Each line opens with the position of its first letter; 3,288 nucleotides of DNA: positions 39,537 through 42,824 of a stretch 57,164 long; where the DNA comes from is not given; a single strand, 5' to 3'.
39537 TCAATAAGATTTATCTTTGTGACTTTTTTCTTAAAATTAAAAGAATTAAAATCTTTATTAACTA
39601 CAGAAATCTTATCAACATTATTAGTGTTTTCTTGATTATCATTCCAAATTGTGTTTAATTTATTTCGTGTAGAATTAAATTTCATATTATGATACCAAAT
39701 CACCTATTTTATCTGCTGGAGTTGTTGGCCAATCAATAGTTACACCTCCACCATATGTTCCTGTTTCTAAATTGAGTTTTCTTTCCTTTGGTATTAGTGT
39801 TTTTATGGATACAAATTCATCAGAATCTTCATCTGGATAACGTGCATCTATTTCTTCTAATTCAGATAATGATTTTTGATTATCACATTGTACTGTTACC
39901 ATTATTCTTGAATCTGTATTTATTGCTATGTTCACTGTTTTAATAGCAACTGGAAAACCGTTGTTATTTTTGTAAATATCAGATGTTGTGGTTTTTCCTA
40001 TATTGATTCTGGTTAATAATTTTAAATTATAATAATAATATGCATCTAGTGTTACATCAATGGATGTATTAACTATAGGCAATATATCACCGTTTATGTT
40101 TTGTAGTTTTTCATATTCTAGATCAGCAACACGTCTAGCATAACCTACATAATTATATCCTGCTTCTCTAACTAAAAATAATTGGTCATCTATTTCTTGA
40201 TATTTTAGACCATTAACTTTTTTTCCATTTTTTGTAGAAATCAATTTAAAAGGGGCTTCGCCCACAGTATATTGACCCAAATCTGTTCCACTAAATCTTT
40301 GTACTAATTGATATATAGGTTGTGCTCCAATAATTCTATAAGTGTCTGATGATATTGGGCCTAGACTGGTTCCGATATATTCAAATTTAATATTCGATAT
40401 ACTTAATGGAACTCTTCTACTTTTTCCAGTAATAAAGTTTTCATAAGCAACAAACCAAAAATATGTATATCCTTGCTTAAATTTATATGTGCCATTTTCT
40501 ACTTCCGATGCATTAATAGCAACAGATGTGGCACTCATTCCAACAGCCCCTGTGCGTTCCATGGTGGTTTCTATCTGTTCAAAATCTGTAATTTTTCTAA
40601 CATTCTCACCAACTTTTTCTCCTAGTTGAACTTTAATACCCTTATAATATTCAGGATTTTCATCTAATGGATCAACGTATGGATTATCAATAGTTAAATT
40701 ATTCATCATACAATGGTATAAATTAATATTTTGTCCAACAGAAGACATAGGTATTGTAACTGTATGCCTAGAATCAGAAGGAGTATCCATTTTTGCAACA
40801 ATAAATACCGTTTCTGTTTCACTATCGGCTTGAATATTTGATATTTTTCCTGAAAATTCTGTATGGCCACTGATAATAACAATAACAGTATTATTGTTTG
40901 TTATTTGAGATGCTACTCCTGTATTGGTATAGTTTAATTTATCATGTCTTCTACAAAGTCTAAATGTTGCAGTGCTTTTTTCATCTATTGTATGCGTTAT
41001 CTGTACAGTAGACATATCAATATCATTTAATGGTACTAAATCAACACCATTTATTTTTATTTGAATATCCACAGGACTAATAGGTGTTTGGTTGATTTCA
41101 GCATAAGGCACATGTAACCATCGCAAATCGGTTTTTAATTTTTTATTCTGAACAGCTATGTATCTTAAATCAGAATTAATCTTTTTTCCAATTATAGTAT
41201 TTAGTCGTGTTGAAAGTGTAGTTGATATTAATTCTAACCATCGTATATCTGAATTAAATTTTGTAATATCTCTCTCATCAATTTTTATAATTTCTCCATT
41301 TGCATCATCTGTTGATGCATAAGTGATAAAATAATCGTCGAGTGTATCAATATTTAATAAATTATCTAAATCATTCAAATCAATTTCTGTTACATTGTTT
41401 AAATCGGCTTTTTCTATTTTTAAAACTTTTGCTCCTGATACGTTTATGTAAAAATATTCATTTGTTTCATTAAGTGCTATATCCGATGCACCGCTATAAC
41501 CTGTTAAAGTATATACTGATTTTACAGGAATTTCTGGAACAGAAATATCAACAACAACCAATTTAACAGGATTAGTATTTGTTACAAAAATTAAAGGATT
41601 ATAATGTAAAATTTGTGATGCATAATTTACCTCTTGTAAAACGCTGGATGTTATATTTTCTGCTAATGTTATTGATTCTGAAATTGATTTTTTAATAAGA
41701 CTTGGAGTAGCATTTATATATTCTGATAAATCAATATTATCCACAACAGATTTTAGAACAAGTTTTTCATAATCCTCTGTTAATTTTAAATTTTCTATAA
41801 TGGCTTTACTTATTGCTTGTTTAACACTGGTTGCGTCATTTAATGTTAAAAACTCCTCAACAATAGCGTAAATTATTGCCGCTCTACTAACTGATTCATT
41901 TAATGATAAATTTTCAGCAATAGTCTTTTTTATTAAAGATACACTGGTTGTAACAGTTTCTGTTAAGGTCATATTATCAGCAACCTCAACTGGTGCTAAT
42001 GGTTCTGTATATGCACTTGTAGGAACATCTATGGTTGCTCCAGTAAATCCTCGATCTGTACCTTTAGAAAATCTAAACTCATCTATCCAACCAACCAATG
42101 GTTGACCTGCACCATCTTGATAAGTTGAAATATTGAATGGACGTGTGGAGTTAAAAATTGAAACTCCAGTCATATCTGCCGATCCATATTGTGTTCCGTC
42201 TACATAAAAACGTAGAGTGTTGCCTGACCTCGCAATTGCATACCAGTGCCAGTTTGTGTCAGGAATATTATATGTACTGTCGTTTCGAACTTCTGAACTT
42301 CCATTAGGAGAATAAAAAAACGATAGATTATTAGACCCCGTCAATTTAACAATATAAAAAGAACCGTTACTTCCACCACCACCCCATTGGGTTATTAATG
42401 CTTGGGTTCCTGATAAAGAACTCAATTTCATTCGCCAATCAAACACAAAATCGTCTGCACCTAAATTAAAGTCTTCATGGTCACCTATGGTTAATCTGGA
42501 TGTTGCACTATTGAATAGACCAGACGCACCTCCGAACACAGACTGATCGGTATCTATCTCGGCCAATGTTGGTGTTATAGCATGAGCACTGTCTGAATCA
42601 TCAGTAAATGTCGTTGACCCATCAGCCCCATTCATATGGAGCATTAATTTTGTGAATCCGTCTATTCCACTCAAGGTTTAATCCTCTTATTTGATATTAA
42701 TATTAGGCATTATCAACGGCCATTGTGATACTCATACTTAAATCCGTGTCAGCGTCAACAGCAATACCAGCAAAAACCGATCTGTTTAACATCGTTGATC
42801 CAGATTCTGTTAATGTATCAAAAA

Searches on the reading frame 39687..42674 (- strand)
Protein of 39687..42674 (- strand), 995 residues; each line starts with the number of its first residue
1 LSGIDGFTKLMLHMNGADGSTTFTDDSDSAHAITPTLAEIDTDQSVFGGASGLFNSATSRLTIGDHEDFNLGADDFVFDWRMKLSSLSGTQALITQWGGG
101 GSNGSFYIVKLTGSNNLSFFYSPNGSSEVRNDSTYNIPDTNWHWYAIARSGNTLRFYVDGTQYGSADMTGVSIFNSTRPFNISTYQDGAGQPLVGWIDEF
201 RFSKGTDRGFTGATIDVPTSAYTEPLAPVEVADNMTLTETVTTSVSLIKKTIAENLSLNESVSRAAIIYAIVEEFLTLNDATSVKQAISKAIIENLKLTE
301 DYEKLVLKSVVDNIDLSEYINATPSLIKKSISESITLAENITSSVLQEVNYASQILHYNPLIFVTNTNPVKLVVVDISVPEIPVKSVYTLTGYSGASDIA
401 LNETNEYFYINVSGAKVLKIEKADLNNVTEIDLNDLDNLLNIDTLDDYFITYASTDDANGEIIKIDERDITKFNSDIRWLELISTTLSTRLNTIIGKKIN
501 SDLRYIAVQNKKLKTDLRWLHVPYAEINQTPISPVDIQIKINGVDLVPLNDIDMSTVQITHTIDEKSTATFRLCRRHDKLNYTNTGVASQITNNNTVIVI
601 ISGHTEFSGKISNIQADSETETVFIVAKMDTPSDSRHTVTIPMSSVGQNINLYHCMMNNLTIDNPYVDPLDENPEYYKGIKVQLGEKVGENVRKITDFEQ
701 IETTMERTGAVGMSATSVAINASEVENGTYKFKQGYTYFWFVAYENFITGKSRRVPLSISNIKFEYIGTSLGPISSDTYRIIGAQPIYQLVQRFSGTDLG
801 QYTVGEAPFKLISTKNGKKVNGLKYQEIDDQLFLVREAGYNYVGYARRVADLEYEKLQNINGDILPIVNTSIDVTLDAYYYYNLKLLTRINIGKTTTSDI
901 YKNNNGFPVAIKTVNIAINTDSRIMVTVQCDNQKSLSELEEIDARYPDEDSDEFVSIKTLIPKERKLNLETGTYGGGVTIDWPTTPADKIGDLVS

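Call 25: search_protein_families(library=phrogs, proteins=[window:39687-42674:-], max_evalue=0.001)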
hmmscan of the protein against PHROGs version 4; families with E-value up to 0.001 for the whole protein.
window:39687-42674:- (995 aa): 4 families
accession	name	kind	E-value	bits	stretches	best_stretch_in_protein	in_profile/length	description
phrog_3545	-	unknown function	6.1e-28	98.4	1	7-245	751-1004/1115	-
phrog_24074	-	unknown function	2.7e-16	60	1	10-208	417-611/892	-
phrog_38322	-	unknown function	5.1e-08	33.2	1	11-208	300-491/506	-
phrog_24534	-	tail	7.2e-05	22.8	1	12-165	6-146/341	tail fiber protein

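Call 26: search_protein_families(library=pfam, proteins=[window:39687-42674:-], max_evalue=0.001)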
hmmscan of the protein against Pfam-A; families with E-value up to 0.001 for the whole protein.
window:39687-42674:- (995 aa): 2 families
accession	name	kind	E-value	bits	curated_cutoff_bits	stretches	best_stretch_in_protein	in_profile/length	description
PF13385.13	Laminin_G_3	-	1e-15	58.7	27.6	1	69-204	12-142/151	Concanavalin A-like lectin/glucanases superfamily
PF02210.31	Laminin_G_2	-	7.6e-05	23.6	22.9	1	92-182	8-96/126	Laminin G domain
